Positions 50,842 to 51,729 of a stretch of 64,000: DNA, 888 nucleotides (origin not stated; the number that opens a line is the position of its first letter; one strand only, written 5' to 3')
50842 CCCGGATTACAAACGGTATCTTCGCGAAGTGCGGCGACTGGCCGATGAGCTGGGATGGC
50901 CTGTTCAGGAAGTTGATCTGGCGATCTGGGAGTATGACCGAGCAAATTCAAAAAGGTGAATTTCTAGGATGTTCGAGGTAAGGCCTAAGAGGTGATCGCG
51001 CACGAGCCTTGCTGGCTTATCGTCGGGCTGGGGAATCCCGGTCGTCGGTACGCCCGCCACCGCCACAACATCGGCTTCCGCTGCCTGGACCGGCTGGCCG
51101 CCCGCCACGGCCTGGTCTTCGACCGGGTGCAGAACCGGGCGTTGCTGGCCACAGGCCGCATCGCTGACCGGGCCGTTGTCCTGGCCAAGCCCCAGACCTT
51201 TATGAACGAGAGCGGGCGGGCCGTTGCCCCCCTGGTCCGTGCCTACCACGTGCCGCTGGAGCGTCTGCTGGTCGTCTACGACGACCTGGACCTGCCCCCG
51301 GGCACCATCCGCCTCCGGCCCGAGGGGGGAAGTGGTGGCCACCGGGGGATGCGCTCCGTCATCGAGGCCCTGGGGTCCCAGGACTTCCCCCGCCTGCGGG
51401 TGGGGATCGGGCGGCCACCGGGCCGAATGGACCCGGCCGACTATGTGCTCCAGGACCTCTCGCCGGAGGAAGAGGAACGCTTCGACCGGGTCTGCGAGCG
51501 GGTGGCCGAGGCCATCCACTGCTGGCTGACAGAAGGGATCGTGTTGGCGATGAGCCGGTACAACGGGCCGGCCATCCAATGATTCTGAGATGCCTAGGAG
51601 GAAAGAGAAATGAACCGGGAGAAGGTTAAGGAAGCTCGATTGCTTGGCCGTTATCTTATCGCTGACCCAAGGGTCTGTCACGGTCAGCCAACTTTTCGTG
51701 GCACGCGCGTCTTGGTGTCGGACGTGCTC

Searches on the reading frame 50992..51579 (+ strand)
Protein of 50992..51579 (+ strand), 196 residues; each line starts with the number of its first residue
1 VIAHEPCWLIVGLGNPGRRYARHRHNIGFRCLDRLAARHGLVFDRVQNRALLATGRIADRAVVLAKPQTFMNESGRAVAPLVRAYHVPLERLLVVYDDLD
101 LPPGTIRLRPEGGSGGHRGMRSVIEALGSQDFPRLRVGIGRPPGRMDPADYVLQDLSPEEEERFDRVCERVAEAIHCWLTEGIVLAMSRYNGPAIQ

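Call 67: search_protein_families(library=pfam, proteins=[window:50992-51579:+], max_evalue=0.00001)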
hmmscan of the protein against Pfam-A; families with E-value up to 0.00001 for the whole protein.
window:50992-51579:+ (196 aa): 1 family
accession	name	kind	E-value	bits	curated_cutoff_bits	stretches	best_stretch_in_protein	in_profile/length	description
PF01195.25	Pept_tRNA_hydro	-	1.3e-68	230.9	27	1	9-191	1-183/183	Peptidyl-tRNA hydrolase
